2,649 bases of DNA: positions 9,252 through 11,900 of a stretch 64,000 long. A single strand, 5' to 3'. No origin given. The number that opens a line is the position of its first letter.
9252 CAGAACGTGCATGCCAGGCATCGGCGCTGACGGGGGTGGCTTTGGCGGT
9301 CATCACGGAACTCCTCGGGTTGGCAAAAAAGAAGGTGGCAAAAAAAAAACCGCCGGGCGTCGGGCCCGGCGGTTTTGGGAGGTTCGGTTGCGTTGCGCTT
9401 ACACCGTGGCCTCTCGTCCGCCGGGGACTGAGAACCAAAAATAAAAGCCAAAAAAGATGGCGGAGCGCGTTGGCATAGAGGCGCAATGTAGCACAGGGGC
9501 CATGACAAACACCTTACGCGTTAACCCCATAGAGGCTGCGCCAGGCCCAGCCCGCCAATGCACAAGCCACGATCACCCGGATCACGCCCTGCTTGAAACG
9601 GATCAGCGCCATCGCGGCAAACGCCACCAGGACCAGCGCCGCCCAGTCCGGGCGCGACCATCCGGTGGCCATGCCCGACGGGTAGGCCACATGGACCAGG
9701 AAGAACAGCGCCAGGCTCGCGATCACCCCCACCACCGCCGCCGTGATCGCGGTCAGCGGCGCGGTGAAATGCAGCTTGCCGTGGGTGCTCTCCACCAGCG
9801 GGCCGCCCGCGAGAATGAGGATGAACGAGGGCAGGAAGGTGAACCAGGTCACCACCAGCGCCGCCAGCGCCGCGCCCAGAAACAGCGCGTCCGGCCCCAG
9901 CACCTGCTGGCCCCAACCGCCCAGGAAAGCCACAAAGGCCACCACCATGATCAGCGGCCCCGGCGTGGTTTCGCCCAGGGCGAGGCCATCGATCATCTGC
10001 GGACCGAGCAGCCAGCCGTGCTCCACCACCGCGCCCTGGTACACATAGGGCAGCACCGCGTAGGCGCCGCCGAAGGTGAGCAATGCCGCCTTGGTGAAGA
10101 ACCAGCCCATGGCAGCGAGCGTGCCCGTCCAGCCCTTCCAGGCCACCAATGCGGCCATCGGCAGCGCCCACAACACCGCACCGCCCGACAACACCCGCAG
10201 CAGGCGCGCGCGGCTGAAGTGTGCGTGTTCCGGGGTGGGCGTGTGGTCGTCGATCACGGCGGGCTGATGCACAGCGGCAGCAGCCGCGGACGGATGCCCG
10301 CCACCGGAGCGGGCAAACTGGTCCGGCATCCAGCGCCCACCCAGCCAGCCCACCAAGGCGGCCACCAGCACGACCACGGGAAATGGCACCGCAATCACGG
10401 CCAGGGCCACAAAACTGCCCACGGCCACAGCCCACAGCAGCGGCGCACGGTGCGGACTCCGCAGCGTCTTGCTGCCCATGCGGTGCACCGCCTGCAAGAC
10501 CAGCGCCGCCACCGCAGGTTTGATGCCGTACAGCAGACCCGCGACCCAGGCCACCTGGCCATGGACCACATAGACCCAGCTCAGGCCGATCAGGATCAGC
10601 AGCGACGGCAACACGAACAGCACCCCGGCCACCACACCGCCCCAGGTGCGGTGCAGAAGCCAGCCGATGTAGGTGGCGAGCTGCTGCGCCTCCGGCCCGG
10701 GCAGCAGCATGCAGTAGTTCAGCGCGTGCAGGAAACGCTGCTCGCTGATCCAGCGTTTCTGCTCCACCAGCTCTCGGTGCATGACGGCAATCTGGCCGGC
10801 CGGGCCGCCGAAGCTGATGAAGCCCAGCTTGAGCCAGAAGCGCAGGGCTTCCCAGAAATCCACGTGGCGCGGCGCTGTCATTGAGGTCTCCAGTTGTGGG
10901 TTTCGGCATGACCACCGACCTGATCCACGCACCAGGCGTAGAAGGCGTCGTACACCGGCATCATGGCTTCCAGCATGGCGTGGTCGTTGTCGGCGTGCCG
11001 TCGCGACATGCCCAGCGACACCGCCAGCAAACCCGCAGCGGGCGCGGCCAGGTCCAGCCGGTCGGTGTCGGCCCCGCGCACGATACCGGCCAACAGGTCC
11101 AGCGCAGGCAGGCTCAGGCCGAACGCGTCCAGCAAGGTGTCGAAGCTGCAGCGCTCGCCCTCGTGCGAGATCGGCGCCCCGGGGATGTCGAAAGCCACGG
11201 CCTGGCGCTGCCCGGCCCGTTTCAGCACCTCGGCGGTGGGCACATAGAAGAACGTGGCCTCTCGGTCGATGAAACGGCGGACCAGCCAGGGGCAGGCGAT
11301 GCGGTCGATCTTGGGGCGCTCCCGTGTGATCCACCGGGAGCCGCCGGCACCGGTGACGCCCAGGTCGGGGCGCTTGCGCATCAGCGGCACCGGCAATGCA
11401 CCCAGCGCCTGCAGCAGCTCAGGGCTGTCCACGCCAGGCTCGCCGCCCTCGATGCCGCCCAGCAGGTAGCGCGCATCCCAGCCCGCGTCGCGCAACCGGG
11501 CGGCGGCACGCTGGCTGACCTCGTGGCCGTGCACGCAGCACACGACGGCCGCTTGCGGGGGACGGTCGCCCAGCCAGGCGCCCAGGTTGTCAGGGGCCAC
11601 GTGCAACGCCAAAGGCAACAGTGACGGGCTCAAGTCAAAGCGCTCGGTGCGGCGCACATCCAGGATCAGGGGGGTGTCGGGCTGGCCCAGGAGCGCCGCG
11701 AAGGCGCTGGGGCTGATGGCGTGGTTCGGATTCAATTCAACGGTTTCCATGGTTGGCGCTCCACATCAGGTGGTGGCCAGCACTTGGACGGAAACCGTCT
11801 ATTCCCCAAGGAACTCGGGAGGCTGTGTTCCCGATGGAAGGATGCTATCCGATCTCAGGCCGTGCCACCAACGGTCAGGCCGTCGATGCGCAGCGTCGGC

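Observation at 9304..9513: Textbook leader-peptide attenuator (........) upstream of the DAHP synthase gene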

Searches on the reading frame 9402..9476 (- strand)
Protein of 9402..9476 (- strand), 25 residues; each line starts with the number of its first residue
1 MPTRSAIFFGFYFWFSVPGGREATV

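Call 56: search_protein_families(library=ncbifam, proteins=[window:9402-9476:-], max_evalue=10)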
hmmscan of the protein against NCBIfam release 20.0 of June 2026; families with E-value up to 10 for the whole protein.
seq(25 aa): 0 families

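Call 57: search_protein_families(library=pfam, proteins=[window:9402-9476:-], max_evalue=10)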
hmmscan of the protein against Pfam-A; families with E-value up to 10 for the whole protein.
seq(25 aa): 0 families

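Call 61: list_cluster_members(proteins=[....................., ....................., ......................, window:9402-9476:-, window:9402-9503:-, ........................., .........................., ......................, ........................, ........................])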
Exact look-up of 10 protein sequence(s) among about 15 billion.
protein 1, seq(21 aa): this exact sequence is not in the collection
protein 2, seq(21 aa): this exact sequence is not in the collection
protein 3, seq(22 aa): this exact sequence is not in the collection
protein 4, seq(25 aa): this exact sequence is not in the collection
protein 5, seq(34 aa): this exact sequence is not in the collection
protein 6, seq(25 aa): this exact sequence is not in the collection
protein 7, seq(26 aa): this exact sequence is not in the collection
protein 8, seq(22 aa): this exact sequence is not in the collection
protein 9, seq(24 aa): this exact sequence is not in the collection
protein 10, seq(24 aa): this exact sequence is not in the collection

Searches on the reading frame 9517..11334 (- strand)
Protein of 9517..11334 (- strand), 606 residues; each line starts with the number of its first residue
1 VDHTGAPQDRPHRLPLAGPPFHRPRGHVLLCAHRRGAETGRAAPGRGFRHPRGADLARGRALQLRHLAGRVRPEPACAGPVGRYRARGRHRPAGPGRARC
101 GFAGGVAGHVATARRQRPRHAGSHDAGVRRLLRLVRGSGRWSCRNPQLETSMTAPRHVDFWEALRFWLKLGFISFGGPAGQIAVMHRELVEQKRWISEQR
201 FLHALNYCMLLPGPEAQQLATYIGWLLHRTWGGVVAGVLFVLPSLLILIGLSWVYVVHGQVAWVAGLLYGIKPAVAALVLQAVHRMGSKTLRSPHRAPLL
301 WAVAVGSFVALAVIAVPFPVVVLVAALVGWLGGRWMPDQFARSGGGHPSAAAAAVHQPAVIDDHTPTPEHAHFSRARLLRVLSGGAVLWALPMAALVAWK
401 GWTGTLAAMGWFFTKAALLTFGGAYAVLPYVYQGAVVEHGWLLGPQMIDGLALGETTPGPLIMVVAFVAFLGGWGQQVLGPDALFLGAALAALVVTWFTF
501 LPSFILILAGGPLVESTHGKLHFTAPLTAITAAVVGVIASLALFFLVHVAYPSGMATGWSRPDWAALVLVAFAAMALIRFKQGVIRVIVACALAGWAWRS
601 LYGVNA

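Call 50: search_protein_families(library=pfam, proteins=[window:9517-11334:-])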
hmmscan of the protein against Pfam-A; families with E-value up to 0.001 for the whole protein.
window:9517-11334:- (606 aa): 1 family
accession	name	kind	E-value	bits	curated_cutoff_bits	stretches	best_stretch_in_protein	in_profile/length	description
PF02417.20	Chromate_transp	-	2.6e-74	249.2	28.6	2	161-330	1-166/166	Chromate transporter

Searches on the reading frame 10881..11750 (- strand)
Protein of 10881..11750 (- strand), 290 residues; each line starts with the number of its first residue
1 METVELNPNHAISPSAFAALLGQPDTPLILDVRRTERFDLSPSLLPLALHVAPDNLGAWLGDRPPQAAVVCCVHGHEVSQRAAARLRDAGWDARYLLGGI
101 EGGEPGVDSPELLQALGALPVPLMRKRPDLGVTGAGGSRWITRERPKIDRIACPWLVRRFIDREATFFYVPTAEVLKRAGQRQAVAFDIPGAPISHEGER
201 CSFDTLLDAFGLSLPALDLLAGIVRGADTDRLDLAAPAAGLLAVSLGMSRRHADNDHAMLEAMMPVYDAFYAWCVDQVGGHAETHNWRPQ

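Call 50: search_protein_families(library=pfam, proteins=[window:10881-11750:-])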
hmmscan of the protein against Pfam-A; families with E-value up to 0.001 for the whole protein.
window:10881-11750:- (290 aa): 2 families
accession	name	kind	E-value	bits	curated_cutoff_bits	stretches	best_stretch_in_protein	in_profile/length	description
PF09828.14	ChrB_C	-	2.4e-46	157.8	25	1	140-274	1-132/132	ChrB, C-terminal domain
PF00581.25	Rhodanese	-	1.3e-05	26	22.2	1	14-102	2-98/102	Rhodanese-like domain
